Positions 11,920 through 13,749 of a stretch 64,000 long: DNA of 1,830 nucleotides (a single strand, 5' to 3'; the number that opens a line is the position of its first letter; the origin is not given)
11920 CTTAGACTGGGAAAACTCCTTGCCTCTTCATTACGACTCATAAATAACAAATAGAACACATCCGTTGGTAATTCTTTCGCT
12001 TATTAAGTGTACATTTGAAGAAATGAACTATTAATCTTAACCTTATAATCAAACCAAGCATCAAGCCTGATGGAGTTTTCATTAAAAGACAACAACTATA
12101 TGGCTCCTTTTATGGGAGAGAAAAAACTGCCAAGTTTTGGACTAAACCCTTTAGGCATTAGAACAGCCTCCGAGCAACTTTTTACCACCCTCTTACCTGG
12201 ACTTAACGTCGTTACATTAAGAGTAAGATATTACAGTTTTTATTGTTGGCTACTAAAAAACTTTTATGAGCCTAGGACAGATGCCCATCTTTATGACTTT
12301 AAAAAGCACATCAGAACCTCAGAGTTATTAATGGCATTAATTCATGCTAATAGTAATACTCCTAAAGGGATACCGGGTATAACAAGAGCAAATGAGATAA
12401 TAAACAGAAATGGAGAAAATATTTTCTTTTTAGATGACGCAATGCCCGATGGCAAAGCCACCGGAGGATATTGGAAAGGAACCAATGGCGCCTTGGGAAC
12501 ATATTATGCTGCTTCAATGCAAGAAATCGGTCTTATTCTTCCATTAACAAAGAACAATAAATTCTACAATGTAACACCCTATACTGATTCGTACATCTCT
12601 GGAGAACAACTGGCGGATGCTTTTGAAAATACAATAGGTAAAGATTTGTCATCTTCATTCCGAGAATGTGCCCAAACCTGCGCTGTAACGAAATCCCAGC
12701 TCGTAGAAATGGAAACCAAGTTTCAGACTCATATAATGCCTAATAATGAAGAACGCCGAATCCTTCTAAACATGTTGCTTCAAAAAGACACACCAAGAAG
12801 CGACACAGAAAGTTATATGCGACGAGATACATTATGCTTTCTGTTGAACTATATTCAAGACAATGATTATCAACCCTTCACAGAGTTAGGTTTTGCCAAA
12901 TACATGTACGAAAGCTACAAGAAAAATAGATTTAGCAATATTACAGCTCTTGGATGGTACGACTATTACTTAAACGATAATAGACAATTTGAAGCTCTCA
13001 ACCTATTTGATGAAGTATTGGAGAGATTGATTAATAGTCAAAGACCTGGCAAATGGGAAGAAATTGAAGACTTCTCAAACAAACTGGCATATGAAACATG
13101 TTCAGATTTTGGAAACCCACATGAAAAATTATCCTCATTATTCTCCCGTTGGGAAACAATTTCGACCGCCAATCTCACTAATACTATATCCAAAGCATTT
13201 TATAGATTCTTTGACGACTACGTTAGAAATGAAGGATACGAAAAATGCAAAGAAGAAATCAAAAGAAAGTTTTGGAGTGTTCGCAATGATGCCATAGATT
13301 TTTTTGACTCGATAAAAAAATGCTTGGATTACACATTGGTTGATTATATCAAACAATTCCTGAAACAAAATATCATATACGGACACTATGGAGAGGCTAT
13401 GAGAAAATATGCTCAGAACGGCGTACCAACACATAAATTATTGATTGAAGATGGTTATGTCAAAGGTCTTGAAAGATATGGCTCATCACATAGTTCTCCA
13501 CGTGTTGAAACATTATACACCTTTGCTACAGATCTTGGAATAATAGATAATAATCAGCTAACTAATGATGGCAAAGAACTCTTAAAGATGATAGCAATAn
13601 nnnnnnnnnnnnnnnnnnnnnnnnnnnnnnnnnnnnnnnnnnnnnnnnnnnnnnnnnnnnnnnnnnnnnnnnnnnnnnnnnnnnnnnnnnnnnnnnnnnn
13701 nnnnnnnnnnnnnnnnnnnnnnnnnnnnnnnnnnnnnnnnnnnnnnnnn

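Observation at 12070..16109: Two-gene module: 510-aa unknown protein translationally coupled to an 836-aa double-HKD (PLD-superfamily) protein. This is a candidate undescribed defence system.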

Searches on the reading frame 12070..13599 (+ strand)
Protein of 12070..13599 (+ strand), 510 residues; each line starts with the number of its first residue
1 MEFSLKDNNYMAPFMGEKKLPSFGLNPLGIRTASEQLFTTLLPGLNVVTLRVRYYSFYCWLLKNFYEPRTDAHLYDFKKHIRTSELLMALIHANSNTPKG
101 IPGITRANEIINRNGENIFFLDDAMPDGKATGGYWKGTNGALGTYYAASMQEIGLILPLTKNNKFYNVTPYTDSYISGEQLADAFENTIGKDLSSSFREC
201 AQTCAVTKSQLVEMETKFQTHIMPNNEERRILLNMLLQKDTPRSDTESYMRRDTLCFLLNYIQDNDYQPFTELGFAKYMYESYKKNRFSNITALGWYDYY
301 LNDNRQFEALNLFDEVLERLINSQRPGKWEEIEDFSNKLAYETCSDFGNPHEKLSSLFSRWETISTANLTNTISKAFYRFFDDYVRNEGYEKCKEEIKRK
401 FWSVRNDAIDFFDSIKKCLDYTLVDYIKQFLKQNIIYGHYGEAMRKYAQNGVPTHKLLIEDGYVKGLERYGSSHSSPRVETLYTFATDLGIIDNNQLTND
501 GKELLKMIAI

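Call 5: search_protein_families(library=pfam, proteins=[window:12070-13599:+], max_evalue=1)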
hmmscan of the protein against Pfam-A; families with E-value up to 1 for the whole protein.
window:12070-13599:+ (510 aa): 3 families
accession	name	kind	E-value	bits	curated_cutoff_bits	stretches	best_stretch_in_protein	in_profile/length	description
PF00046.35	Homeodomain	-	0.14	12.5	22.9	1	205-232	6-33/57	Homeodomain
PF21674.2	CCDC22_N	-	0.23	12.7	24.8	1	176-239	45-107/109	CCDC22 protein N-terminal domain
PF23202.1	PAH_ZNF598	-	0.26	12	25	0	169-205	30-69/83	ZNF598 PAH domain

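Call 6: search_protein_families(library=padloc, proteins=[window:12070-13599:+], max_evalue=1)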
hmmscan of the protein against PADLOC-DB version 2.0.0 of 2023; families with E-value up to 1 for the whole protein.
window:12070-13599:+ (510 aa): 2 families
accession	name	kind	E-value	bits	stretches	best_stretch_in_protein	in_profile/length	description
PDLC03828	ZacA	-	0.00027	18.6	1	28-111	34-115/396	-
PDLC04658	PDC-M45C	-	0.017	12.9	1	244-289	37-82/145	-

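Call 7: search_protein_families(library=ncbifam, proteins=[window:12070-13599:+], max_evalue=1)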
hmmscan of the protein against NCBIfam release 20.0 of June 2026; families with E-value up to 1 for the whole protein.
window:12070-13599:+ (510 aa): 0 families

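Call 10: find_homologous_proteins(query=window:12070-13599:+)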
Query window:12070-13599:+ (510 aa): 304 proteins with E <= 0.001 among 8000 candidates; the best 120 are listed.
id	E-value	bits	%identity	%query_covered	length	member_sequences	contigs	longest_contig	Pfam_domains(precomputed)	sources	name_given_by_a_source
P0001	0.0e+0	1161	100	98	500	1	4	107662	-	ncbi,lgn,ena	-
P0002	2.9e-217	741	63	99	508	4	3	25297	-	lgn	-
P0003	1.5e-207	709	60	99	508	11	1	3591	-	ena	-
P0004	2.1e-206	705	60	99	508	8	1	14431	-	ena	-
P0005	1.4e-200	686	61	99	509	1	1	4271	-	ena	-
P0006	3.5e-187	641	56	99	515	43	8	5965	-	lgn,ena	-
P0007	3.9e-187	641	56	98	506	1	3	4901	-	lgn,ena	-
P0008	9.4e-187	640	56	98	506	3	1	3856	-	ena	-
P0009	9.8e-186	637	56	99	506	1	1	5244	-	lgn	-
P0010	2.4e-184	632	56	98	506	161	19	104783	-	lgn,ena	-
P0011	2.7e-184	632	55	97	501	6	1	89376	-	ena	-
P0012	4.4e-184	631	55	99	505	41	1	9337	-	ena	-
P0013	2.9e-183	628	55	99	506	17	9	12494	-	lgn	-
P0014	3.0e-182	625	56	98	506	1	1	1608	-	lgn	-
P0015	1.6e-181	623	55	99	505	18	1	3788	-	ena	-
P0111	2.3e-86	309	32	99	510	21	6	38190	-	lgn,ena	-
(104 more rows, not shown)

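Call 17: find_encoding_contigs(protein=P0111, flank=10000, max_places=4)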
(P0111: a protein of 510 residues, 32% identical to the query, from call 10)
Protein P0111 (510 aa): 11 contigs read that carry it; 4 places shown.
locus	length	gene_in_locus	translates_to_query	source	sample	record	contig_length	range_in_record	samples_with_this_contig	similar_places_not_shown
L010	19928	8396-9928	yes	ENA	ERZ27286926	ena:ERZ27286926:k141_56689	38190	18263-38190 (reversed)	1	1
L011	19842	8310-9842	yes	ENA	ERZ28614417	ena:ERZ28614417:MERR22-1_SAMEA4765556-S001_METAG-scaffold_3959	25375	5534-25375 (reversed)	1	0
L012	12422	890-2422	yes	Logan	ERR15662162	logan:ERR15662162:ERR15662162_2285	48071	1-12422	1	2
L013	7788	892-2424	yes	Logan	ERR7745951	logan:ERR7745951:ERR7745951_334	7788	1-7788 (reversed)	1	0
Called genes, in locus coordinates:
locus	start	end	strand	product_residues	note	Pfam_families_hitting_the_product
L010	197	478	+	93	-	PF00550:PP-binding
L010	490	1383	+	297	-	PF03279:Lip_A_acyltrans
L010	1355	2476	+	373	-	PF21212:Dimerisation2-like_dom, PF00891:Methyltransf_2, PF13489:Methyltransf_23 (faint), PF08242:Methyltransf_12 (weak), PF13649:Methyltransf_25 (weak)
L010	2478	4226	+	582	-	PF00109:ketoacyl-synt, PF02801:Ketoacyl-synt_C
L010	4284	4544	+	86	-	PF00550:PP-binding (weak)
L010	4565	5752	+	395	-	PF00109:ketoacyl-synt, PF02801:Ketoacyl-synt_C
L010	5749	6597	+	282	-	PF13723:Ketoacyl-synt_2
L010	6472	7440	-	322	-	-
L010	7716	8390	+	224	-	PF10544:T5orf172, PF13455:MUG113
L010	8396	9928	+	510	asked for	-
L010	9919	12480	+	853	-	PF13091:PLDc_2 (faint)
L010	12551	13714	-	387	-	PF00465:Fe-ADH, PF13685:Fe-ADH_2 (weak), PF25137:ADH_Fe_C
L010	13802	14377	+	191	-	PF02525:Flavodoxin_2, PF03358:FMN_red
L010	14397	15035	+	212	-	PF03548:LolA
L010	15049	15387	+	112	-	-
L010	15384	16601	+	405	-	PF00535:Glycos_transf_2, PF09835:DUF2062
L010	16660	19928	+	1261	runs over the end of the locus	PF03176:MMPL (weak), PF01553:Acyltransferase, PF00891:Methyltransf_2, PF08241:Methyltransf_11, PF08242:Methyltransf_12, PF13489:Methyltransf_23 (weak), PF13649:Methyltransf_25, PF13847:Methyltransf_31, +1 more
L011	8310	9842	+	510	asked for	-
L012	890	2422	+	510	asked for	-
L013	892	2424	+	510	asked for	-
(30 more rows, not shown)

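Call 20: search_protein_families(library=pfam, alignment_id=A1, max_evalue=1)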
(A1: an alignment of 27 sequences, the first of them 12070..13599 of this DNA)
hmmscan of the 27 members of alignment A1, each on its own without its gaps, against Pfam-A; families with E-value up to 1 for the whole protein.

A. member 1, window:12070-13599:+ (510 aa): 3 families
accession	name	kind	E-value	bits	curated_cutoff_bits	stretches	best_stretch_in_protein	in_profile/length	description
PF00046.35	Homeodomain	-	0.14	12.5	22.9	1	205-232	6-33/57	Homeodomain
PF21674.2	CCDC22_N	-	0.23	12.7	24.8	1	176-239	45-107/109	CCDC22 protein N-terminal domain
PF23202.1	PAH_ZNF598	-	0.26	12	25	0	169-205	30-69/83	ZNF598 PAH domain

B. families by the number of members that match (of 27 scanned): 19 families
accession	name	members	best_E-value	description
PF19888.4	DUF6361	6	0.015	Family of unknown function (DUF6361)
PF14947.12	HTH_45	4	0.021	Winged helix-turn-helix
PF00046.35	Homeodomain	4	0.03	Homeodomain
PF18061.6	CRISPR_Cas9_WED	3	0.003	CRISPR-Cas9 WED domain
PF24074.1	DUF7366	2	0.026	Domain of unknown function (DUF7366)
PF02053.20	Gene66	1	0.0073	Gene 66 (IR5) protein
PF14687.11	DUF4460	1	0.04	Domain of unknown function (DUF4460)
PF11922.13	DUF3440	1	0.048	Domain of unknown function (DUF3440)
PF10782.14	zf-C2HCIx2C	1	0.061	Zinc-finger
PF08672.17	ANAPC2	1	0.065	Anaphase promoting complex (APC) subunit 2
PF10733.14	DUF2525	1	0.08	Protein of unknown function (DUF2525)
PF24276.1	DUF7469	1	0.13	Family of unknown function (DUF7469)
PF04408.29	HA2_N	1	0.14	Helicase associated domain (HA2), winged-helix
PF05639.16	Pup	1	0.14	Pup-like protein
PF11878.13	DOCK_C-D_N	1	0.15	Dedicator of cytokinesis C/D, N terminal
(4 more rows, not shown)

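Call 21: search_solved_structures(query=A1, max_evalue=10)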
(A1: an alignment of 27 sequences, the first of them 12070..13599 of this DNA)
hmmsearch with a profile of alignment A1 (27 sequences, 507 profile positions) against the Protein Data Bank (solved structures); distinct sequences matched with E-value up to 10: 0.

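Call 33: search_protein_representatives(alignment_id=A1)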
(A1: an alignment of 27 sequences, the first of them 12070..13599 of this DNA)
Query: 27 sequences, 507 profile positions. Proteins with E-value up to 0.001 (for the whole library): 1571; up to 1e-10: 859; up to 1e-30: 366. The best 150 are listed.
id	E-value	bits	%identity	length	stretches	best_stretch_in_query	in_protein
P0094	2.8e-202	689.5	-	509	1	3-507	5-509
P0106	8.5e-197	671.4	-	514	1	1-507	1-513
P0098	4.7e-196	668.9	-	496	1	13-507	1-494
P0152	2.3e-171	587.5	-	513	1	3-506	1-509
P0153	4.1e-168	576.8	-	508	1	3-501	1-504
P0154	4.8e-165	566.6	-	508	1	4-504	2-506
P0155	2.1e-164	564.5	-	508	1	2-506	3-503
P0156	2.0e-162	558.0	-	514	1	2-507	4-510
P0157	2.3e-160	551.2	-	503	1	5-505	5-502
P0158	2.6e-150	518.0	-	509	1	4-505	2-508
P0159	1.8e-149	515.3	-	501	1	10-506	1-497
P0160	3.3e-147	507.8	-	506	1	3-505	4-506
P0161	5.4e-146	503.8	-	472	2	4-342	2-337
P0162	6.5e-146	503.5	-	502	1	2-506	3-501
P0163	1.5e-145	502.3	-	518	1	7-504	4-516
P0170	1.6e-122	426.4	-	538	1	2-505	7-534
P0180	1.1e-106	374.1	-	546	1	2-505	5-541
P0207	2.0e-92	327.0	-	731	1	22-443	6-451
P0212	3.4e-89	316.4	-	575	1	3-506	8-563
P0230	7.3e-81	288.9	-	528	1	3-496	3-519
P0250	4.8e-72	259.8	-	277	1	2-264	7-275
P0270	5.0e-66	240.0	-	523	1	2-500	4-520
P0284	1.2e-62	228.8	-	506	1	6-487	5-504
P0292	3.6e-60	220.6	-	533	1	3-502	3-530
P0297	3.7e-59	217.3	-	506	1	11-502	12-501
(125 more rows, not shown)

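Call 34: predict_structure(alignment_id=A1)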
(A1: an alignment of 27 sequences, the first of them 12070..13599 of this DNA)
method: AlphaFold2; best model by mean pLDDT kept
length: 510 residues; sequences in the alignment: 27
mean_pLDDT: 87.3   pTM: 0.85
mean pLDDT of the five models: 87.3, 87.1, 85.7, 84.9, 84.4
residues with pLDDT >= 90: 310; 70-90: 166; 50-70: 10; < 50: 24
segments of 3 or more residues with pLDDT < 50: 1-24
pLDDT, mean of each block of 10 residues (from residue 1): 30 32 61 81 76 96 89 89 95 87 91 90 86 74 86 88 86 94 98 97 96 94 93 94 84 96 89 94 94 94 93 95 94 96 91 96 86 93 92 87 79 94 97 92 79 83 90 80 94 94 91
secondary structure, 60 per line:
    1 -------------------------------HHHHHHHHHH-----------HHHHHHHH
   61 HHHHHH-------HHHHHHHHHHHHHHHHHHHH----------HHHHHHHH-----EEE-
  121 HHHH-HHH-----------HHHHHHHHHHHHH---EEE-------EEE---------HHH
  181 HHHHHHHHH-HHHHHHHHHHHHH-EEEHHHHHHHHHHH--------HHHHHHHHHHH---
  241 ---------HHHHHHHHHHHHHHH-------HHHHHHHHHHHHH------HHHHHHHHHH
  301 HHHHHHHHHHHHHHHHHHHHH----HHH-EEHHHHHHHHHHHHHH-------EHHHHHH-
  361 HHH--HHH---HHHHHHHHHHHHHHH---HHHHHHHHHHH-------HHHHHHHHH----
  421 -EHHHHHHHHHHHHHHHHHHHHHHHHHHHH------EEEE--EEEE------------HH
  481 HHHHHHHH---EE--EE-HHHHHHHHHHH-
elements in order: H32-41 H53-66 H74-93 H104-111 E117-119 H121-124 H140-152 E156-158 E166-168 H178-189 H191-203 E205-207 H208-218 H227-237 H250-264 H272-284 H291-321 H332-345 H354-359 H372-386 H390-400 H408-416 H423-450 E457-460 E463-466 H479-488 H499-509

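Call 36: search_protein_families(library=pfam, proteins=[P0170, P0180, P0207, P0212, P0230, P0250, P0270, P0284, P0292, P0297], max_evalue=0.1)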
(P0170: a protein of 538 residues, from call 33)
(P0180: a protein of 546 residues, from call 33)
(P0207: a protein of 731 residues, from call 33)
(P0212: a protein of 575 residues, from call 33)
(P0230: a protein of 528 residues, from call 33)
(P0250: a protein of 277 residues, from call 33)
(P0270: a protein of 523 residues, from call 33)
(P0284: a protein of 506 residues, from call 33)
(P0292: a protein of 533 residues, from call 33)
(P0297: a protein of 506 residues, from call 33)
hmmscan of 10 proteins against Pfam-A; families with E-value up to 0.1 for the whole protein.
P0170 (538 aa): 2 families
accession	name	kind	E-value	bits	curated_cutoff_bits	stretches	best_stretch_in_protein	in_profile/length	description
PF24409.1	wHTH-PRTase_assc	-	0.026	15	27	1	501-533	26-58/83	wHTH-PRTase associated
PF19888.4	DUF6361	-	0.062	12.7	25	1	27-84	29-83/388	Family of unknown function (DUF6361)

P0180 (546 aa): 1 family
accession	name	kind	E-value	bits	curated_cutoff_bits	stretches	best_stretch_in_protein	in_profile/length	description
PF24409.1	wHTH-PRTase_assc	-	0.0086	16.5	27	1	510-544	28-62/83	wHTH-PRTase associated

P0207 (731 aa): 0 families

P0212 (575 aa): 0 families

P0230 (528 aa): 1 family
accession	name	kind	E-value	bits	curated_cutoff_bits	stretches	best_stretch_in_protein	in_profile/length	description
PF23871.1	DUF7226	-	0.012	15.9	27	1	143-206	31-99/142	Domain of unknown function (DUF7226)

P0250 (277 aa): 0 families

P0270 (523 aa): 2 families
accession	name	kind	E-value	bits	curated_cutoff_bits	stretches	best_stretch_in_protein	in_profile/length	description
PF04408.29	HA2_N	-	0.0083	16.6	21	0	499-520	3-24/29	Helicase associated domain (HA2), winged-helix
PF08529.16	NusA_N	-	0.067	13.9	23.8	0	227-296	2-62/119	NusA N-terminal domain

P0284 (506 aa): 1 family
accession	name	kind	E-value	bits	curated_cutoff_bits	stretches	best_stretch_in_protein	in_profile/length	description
PF14947.12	HTH_45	-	0.012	16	25.5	0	151-184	39-72/77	Winged helix-turn-helix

P0292 (533 aa): 0 families

P0297 (506 aa): 0 families

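Call 37: fold_search(model_id=the predicted structure, library=pdb)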
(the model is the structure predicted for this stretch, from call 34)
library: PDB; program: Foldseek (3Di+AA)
matches with E <= 10: 110; with E <= 0.001: 0
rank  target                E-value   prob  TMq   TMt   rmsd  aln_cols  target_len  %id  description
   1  5ayo                  8.4e-02  0.12  0.11  0.13  22.9       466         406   12  Crystal structure of a bacterial homologue of iron transporter ferroportin in inward-facing state (released 2015-11-04)
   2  7tu0_A                3.1e-01  0.09  0.12  0.14  28.0       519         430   11  Structure of the L. blandensis dGTPase bound to Mn (released 2022-06-01)
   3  9dlp_A                3.3e-01  0.10  0.10  0.13  19.7       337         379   11  Cryo-EM structure of human TREX-2 complex bound to DDX39B(UAP56) (released 2025-06-04)
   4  7tu2_A                8.9e-01  0.06  0.13  0.14  28.1       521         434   11  Structure of the L. blandensis dGTPase R37A mutant bound to Mn (released 2022-06-01)
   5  7tu4_A                1.1e+00  0.06  0.14  0.15  27.6       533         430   10  Structure of the L. blandensis dGTPase del55-58 mutant bound to Mn (released 2022-06-01)
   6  1pw4                  1.2e+00  0.06  0.14  0.16  26.2       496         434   10  Crystal Structure of the Glycerol-3-Phosphate Transporter from E.Coli (released 2003-08-05)
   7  7bp3_A                1.4e+00  0.03  0.11  0.13  24.1       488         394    9  Cryo-EM structure of the human MCT2 (released 2020-06-03)
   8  7pua_F3               1.5e+00  0.03  0.11  0.07  24.8       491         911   10  Middle assembly intermediate of the Trypanosoma brucei mitoribosomal small subunit (released 2022-03-02)
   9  4q65                  1.6e+00  0.03  0.10  0.11  24.7       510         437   12  Structure of the E. coli Peptide Transporter YbgH (released 2014-08-13)
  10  9ll0                  1.7e+00  0.03  0.10  0.12  22.9       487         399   10  Cryo-EM structure of G6PT1 in complex with Glucose-6-phosphate (released 2025-12-31)
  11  6w4s_F                1.9e+00  0.03  0.12  0.14  22.9       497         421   10  Structure of apo human ferroportin in lipid nanodisc (released 2020-09-09)
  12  8ubx                  1.9e+00  0.02  0.10  0.11  24.7       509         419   11  Ethanolamine-bound FLVCR1 (released 2024-03-27)
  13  7zc2                  2.1e+00  0.03  0.12  0.13  23.9       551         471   10  Dipeptide and tripeptide Permease C (DtpC) (released 2022-07-06)
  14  4u4w_B                2.3e+00  0.02  0.10  0.11  26.5       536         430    8  Structure of a nitrate/nitrite antiporter NarK in nitrate-bound occluded state (released 2015-07-15)
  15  6kki                  2.4e+00  0.03  0.12  0.14  22.1       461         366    9  Crystal structure of Drug:Proton Antiporter-1 (DHA1) Family SotB, in the inward-occluded conformation (released 2020-07-29)
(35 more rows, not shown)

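Call 42: search_protein_families(library=padloc, alignment_id=A1, max_evalue=0.1)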
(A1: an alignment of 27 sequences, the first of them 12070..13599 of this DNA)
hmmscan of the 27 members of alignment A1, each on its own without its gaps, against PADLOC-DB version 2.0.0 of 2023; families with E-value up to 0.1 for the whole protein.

A. member 1, window:12070-13599:+ (510 aa): 2 families
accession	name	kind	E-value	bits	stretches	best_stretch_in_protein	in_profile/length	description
PDLC03828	ZacA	-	0.00027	18.6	1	28-111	34-115/396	-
PDLC04658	PDC-M45C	-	0.017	12.9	1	244-289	37-82/145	-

B. families by the number of members that match (of 27 scanned): 5 families
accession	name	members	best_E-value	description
PDLC03828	ZacA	27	5.6e-06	-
PDLC03888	NsnC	3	0.0047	-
PDLC04658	PDC-M45C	1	0.017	-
PDLC00638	ZorA2|ZorA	1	0.019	MotA/ExbB/TolQ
PDLC00529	JetD1|JetD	1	0.056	DUF2220; DUF3322; DUF2399 domain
